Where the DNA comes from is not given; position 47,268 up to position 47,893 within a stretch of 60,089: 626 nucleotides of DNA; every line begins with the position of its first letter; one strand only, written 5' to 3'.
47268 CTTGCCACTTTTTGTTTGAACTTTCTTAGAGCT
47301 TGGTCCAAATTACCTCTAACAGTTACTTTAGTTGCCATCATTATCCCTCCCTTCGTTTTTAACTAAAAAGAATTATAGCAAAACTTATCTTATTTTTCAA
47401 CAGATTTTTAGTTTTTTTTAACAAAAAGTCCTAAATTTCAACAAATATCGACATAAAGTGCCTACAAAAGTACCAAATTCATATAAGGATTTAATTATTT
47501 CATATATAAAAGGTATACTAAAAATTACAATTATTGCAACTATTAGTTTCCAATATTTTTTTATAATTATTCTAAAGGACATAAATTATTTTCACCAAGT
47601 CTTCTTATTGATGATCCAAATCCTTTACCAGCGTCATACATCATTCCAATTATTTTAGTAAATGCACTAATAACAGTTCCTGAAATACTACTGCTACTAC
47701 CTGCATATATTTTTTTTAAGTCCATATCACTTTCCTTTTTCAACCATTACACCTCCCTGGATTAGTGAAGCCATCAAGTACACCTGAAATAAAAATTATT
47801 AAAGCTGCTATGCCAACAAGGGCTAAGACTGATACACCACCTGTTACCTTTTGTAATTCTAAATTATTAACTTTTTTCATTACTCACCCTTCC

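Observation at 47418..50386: Unannotated two-peptide (class IIb-like) bacteriocin operon between tRNA-Arg and rpsU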

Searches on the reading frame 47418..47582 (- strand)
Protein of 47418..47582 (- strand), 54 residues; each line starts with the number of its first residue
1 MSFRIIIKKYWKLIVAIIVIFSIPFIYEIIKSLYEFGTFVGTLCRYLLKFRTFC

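Call 3: search_protein_families(library=pfam, proteins=[window:47418-47582:-], max_evalue=1)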
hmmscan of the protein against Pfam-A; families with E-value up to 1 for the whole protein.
window:47418-47582:- (54 aa): 1 family
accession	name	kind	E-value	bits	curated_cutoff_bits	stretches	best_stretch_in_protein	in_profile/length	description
PF13150.11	TraL_transposon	-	0.083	13.1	27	1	12-37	29-54/86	Conjugative transposon protein TraL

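Call 4: search_protein_families(library=ncbifam, proteins=[window:47418-47582:-], max_evalue=1)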
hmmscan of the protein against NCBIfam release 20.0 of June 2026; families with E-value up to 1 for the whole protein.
window:47418-47582:- (54 aa): 0 families

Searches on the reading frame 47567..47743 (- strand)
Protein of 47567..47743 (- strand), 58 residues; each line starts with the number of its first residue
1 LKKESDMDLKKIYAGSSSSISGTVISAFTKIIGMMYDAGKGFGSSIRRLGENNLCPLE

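Call 3: search_protein_families(library=pfam, proteins=[window:47567-47743:-], max_evalue=1)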
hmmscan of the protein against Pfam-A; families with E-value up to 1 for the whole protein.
window:47567-47743:- (58 aa): 0 families

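Call 4: search_protein_families(library=ncbifam, proteins=[window:47567-47743:-], max_evalue=1)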
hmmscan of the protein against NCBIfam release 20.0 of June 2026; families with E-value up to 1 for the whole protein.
window:47567-47743:- (58 aa): 1 family
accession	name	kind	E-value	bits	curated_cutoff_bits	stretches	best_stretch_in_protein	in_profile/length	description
NF038034.1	lactGbeta_entB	subfamily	0.13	12.4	37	1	6-43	3-33/38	lactococcin G-beta/enterocin 1071B family bacteriocin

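Call 15: find_homologous_proteins(query=A2, max_evalue=10)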
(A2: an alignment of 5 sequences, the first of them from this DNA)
Query A2 (5 sequences) (58 aa, profile of the alignment): 64 proteins with E <= 10 among 71 candidates.
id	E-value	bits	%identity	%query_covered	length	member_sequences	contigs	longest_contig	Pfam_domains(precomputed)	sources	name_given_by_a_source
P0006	5.5e-31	124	84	100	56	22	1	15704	-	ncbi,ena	-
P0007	5.4e-29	118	97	100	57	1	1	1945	-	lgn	-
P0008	1.1e-28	117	98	100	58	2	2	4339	-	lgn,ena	-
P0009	1.8e-27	113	83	90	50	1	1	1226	-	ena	-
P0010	1.6e-26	110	55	100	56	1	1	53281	-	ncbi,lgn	-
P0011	2.2e-25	106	100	90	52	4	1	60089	-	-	-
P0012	2.5e-25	106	52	100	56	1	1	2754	-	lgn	-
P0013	1.4e-24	103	39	88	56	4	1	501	-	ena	-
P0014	4.5e-24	102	53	88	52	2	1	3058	-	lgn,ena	-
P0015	4.7e-24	102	61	71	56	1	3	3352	-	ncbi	-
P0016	4.8e-24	102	69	100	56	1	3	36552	-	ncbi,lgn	-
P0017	6.0e-24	101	55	88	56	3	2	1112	-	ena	-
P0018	1.4e-23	100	50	100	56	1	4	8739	-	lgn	-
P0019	2.5e-23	99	52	100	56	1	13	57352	-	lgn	-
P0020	5.1e-23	98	50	100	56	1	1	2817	-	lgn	-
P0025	5.0e-22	95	62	100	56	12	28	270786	-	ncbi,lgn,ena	-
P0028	1.8e-21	94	45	100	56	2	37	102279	-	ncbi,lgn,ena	-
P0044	5.1e-18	82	52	100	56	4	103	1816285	-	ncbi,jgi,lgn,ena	-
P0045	7.9e-18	82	57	100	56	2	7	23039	-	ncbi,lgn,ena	-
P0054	6.1e-16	76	50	100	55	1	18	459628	-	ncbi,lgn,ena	-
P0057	9.9e-15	72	52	100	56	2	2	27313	-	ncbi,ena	-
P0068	1.5e-10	59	40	95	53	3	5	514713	-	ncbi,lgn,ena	-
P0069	5.6e-10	57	46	60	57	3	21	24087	-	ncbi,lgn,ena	-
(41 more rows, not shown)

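Call 18: find_encoding_contigs(protein=P0044, flank=6000, max_places=4)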
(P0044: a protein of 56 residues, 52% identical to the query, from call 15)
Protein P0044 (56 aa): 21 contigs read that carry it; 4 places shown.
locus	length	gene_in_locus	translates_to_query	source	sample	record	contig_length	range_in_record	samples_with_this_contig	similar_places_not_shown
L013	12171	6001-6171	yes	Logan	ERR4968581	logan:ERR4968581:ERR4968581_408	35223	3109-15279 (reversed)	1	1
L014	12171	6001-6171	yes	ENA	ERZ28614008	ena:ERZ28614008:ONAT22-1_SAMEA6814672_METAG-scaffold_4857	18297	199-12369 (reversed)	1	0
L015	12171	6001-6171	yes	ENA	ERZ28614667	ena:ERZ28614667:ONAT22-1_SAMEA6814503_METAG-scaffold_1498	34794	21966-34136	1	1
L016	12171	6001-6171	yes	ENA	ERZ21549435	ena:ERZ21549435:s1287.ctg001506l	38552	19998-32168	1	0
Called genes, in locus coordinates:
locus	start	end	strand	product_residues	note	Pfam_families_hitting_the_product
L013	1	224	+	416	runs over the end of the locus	PF06838:Met_gamma_lyase, PF01053:Cys_Met_Meta_PP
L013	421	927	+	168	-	PF12685:SpoIIIAH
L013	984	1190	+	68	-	PF00196:GerE, PF04545:Sigma70_r4, PF08281:Sigma70_r4_2, PF08280:HTH_Mga (weak), PF13384:HTH_23 (weak), PF08279:HTH_11 (weak), PF14493:HTH_40 (weak)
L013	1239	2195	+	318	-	PF10646:Germane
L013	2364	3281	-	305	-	-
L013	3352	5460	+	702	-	PF03412:Peptidase_C39, PF00664:ABC_membrane, PF00005:ABC_tran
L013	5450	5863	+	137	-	-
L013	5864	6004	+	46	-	-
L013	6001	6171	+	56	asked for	-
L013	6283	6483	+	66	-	PF01165:Ribosomal_S21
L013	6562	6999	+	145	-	PF09424:YqeY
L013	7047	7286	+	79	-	-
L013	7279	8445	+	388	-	PF06898:YqfD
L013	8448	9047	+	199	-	PF04892:VanZ-LLP1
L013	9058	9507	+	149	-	PF02130:YbeY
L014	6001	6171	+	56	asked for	-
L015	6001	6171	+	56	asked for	-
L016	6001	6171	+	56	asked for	-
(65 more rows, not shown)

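Call 19: find_encoding_contigs(protein=P0068, flank=6000, max_places=3)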
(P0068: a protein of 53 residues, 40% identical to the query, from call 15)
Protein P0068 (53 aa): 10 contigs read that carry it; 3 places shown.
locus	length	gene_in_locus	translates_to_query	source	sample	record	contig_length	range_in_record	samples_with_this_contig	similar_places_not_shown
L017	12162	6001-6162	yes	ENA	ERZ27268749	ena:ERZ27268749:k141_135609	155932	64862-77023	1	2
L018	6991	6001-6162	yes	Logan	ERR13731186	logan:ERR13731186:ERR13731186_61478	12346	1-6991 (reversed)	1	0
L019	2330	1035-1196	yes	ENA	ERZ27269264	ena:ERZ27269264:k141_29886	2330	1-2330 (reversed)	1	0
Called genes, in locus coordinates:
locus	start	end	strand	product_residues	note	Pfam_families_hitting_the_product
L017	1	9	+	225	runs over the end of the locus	-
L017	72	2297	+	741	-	PF23139:OB_YrrC, PF14490:HHH_RecD2, PF01443:Viral_helicase1 (faint), PF13086:AAA_11 (weak), PF13245:AAA_19, PF13604:AAA_30, PF18335:SH3_13, PF13538:UvrD_C_2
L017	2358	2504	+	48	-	-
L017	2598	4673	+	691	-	PF03412:Peptidase_C39, PF13529:Peptidase_C39_2 (weak), PF00664:ABC_membrane, PF00005:ABC_tran, PF20720:nSTAND3 (faint)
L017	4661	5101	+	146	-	-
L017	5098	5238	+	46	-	-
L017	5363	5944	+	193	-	PF13563:2_5_RNA_ligase2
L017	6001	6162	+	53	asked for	-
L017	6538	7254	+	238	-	PF03193:RsgA_GTPase (faint), PF09818:ABC_ATPase (faint), PF02463:SMC_N (faint), PF00005:ABC_tran, PF13304:AAA_21 (faint)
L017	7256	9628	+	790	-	PF12704:MacB_PCD (faint), PF02687:FtsX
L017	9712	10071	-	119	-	PF01638:HxlR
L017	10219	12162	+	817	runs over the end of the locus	PF00403:HMA, PF19803:DUF6286 (faint), PF00403:HMA, PF08282:Hydrolase_3 (faint), PF00122:E1-E2_ATPase, PF00702:Hydrolase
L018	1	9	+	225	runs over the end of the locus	-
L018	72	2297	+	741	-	PF23139:OB_YrrC, PF14490:HHH_RecD2, PF01443:Viral_helicase1 (faint), PF13086:AAA_11 (weak), PF13245:AAA_19, PF13604:AAA_30, PF18335:SH3_13, PF13538:UvrD_C_2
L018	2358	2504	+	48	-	-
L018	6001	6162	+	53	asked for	-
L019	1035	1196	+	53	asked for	-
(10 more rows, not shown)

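Call 20: list_cluster_members(proteins=[P0044, P0054, P0068, P0025, P0028, P0010, P0016, P0057, P0045, P0069])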
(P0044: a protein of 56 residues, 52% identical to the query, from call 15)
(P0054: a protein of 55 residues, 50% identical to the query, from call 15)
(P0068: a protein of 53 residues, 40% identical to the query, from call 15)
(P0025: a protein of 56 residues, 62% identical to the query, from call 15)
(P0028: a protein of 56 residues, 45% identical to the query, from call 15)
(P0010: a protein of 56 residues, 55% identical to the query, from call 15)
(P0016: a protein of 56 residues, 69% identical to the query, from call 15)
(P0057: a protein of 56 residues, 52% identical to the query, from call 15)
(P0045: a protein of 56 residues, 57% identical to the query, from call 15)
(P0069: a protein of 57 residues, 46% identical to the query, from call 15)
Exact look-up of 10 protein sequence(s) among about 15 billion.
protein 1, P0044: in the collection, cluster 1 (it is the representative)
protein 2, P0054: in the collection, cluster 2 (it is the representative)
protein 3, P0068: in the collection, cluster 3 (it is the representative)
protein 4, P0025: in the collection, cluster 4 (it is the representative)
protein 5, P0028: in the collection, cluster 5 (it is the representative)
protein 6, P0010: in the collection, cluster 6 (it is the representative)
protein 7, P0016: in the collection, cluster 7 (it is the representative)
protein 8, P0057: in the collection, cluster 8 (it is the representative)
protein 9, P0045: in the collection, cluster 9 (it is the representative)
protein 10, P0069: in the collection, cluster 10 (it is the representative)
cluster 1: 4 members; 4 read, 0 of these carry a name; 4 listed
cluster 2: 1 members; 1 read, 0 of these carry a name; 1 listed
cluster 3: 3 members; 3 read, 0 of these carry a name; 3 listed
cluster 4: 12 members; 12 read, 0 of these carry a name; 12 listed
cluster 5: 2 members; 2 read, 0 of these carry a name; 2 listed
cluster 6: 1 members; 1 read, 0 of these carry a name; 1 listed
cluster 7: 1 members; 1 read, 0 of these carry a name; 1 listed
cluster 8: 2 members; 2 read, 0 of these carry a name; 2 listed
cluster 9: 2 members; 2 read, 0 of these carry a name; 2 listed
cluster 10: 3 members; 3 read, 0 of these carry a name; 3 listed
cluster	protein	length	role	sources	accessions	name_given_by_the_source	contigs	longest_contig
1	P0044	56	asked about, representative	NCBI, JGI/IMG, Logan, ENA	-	-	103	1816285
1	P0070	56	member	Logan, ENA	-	-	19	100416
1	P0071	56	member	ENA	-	-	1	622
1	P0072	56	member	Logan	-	-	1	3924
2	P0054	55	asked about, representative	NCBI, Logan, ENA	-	-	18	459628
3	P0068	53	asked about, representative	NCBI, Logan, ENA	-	-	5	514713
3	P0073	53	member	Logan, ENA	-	-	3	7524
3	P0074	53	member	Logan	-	-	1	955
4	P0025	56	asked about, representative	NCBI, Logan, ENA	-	-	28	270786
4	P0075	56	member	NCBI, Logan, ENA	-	-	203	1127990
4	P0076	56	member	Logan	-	-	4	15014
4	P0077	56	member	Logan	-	-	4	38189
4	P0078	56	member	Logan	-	-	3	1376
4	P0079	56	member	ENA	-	-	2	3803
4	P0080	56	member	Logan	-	-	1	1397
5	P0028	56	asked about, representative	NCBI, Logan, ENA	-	-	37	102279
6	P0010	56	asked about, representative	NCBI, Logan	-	-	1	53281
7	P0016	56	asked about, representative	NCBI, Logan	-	-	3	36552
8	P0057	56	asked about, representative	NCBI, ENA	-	-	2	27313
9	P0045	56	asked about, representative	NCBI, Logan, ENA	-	-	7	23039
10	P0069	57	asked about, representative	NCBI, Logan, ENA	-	-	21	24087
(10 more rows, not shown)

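Call 29: find_encoding_contigs(protein=P0054, flank=6000, max_places=2)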
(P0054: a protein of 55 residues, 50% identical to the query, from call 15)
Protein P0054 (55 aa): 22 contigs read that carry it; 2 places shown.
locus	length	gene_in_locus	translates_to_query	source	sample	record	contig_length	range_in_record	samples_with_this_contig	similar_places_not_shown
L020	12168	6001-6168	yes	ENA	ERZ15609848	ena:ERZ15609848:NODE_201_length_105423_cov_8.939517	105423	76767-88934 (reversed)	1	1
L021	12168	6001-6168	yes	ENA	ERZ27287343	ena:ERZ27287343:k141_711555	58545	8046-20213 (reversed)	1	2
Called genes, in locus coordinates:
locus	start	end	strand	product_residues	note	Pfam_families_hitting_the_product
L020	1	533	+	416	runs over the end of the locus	PF06838:Met_gamma_lyase, PF01053:Cys_Met_Meta_PP (weak)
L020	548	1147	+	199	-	PF18936:DUF5684, PF13248:Zn_ribbon_3 (weak), PF13240:Zn_Ribbon_1 (weak)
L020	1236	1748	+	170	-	PF12685:SpoIIIAH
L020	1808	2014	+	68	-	PF00196:GerE, PF04545:Sigma70_r4 (weak), PF08281:Sigma70_r4_2, PF08279:HTH_11 (weak), PF04967:HTH_10 (weak)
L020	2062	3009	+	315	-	PF10646:Germane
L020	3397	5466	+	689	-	PF03412:Peptidase_C39, PF00664:ABC_membrane, PF00005:ABC_tran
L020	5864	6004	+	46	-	-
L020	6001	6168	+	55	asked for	-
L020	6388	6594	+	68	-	PF01165:Ribosomal_S21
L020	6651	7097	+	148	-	PF09424:YqeY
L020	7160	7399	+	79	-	PF07873:YabP (weak)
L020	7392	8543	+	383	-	PF06898:YqfD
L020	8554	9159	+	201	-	PF04892:VanZ-LLP1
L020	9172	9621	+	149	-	PF02130:YbeY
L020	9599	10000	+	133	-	PF01219:DAGK_prokar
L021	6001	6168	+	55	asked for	-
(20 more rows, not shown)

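Call 30: find_encoding_contigs(protein=P0069, flank=6000, max_places=2)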
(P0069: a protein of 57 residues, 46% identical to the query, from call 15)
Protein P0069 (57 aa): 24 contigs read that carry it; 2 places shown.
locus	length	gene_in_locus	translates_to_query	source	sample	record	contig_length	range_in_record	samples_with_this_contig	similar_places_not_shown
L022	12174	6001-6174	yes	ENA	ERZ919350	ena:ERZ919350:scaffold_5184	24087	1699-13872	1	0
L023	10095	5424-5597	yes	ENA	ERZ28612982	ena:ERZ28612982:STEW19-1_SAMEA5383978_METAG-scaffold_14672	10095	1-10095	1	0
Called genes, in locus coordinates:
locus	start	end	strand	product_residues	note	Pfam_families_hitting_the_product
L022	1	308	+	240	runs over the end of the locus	-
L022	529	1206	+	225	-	PF02557:VanY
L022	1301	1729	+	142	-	-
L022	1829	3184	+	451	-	PF00860:Xan_ur_permease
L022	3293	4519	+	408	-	PF03412:Peptidase_C39, PF00664:ABC_membrane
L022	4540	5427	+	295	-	PF00005:ABC_tran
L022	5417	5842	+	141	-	-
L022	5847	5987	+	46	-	-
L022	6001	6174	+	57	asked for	-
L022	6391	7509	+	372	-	-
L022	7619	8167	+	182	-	-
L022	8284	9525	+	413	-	PF11104:PilM_2 (weak), PF02491:SHS2_FTSA, PF14450:FtsA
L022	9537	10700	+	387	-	PF00091:Tubulin, PF12327:FtsZ_C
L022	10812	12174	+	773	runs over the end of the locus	PF13491:FtsK_4TM (faint), PF17854:FtsK_alpha, PF01580:FtsK_SpoIIIE, PF09397:FtsK_gamma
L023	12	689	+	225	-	PF02557:VanY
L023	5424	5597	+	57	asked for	-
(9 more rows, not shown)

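Call 54: search_protein_families(library=ncbifam, alignment_id=A7, max_evalue=0.01)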
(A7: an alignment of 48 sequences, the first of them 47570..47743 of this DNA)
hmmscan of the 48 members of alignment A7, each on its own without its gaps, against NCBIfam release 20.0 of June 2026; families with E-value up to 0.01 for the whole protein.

A. member 1, window:47570-47743:- (58 aa): 0 families

B. families by the number of members that match (of 48 scanned): 4 families
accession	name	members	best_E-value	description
NF038034.1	lactGbeta_entB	1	0.0014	lactococcin G-beta/enterocin 1071B family bacteriocin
TIGR01847.1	bacteriocin_sig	1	0.0028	bacteriocin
NF000539.0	plantaricin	1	0.004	plantaricin C family lantibiotic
NF038167.1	cyan_ocin_like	1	0.0043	CTB family bacteriocin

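Call 62: find_encoding_contigs(protein=P0025, flank=4500, max_places=2)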
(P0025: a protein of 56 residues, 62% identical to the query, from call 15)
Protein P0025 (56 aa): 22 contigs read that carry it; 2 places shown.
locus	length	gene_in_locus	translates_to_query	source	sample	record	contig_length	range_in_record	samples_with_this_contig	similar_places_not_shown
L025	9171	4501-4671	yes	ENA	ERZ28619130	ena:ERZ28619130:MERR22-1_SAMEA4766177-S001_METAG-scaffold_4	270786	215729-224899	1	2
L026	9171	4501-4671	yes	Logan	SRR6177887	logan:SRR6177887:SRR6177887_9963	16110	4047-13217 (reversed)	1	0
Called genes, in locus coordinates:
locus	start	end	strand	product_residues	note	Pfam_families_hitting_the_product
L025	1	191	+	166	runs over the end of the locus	PF12685:SpoIIIAH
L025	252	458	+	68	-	PF00196:GerE, PF04545:Sigma70_r4, PF08281:Sigma70_r4_2, PF08279:HTH_11 (weak), PF04967:HTH_10 (weak)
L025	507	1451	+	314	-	PF10646:Germane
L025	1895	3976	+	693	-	PF03412:Peptidase_C39, PF02463:SMC_N (weak), PF00664:ABC_membrane, PF00005:ABC_tran, PF00004:AAA (faint)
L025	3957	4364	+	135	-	-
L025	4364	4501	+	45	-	-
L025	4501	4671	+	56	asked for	-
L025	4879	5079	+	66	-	PF01165:Ribosomal_S21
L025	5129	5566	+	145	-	PF09424:YqeY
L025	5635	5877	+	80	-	PF07873:YabP (weak)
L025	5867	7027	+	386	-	PF06898:YqfD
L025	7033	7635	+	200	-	PF04892:VanZ-LLP1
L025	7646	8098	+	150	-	PF02130:YbeY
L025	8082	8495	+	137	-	PF01219:DAGK_prokar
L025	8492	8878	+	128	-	PF00383:dCMP_cyt_deam_1, PF08211:dCMP_cyt_deam_2 (weak)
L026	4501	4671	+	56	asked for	-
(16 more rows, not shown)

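Call 63: find_encoding_contigs(protein=P0028, flank=4500, max_places=2)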
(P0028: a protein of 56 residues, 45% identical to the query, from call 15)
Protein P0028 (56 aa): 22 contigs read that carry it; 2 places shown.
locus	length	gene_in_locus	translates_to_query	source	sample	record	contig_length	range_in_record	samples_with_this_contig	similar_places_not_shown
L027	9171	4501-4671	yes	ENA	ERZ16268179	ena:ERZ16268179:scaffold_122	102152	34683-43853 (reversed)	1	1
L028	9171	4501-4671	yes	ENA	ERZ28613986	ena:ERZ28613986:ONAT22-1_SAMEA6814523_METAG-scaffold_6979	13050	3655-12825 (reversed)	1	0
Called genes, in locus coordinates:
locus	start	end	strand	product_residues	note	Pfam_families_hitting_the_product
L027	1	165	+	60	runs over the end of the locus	-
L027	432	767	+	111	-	-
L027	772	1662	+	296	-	PF01841:Transglut_core, PF04473:DUF553 (faint)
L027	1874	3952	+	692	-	PF03412:Peptidase_C39, PF00664:ABC_membrane, PF00005:ABC_tran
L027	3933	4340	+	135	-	-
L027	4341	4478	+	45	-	-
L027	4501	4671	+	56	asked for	-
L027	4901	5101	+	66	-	PF01165:Ribosomal_S21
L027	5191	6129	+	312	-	-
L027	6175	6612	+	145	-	PF09424:YqeY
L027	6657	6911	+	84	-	PF07873:YabP (weak)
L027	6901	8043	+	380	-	PF06898:YqfD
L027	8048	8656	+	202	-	PF04892:VanZ-LLP1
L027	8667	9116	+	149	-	PF02130:YbeY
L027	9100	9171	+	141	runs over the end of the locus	PF01219:DAGK_prokar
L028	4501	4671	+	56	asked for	-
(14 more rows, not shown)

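Call 64: find_encoding_contigs(protein=P0019, flank=4500, max_places=2)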
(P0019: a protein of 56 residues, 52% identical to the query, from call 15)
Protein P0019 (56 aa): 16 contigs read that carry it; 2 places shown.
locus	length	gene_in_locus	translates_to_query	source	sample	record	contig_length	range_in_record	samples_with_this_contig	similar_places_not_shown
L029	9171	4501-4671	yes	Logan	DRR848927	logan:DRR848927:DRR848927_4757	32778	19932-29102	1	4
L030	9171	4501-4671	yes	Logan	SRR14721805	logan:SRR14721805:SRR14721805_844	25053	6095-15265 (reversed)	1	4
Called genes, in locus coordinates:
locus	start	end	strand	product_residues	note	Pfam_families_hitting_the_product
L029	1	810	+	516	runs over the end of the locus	PF13529:Peptidase_C39_2, PF03412:Peptidase_C39 (weak)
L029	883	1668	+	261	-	PF01145:Band_7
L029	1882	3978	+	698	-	PF03412:Peptidase_C39, PF00664:ABC_membrane, PF00005:ABC_tran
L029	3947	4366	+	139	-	-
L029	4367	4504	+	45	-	-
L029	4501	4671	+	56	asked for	-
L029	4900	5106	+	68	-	PF01165:Ribosomal_S21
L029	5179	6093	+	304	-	-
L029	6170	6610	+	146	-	PF09424:YqeY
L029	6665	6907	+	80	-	-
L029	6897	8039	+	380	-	PF06898:YqfD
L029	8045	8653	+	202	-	PF04892:VanZ-LLP1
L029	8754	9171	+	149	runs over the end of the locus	PF02130:YbeY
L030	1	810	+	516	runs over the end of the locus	PF13529:Peptidase_C39_2, PF03412:Peptidase_C39 (weak)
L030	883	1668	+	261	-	PF01145:Band_7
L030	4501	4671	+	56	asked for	-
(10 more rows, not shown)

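Call 71: search_dna_similar(query=window:47570-47743:-, collection=plasmids, mode=protein, max_evalue=1, max_rows=15)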
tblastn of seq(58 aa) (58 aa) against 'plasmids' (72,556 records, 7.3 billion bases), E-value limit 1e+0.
No match.
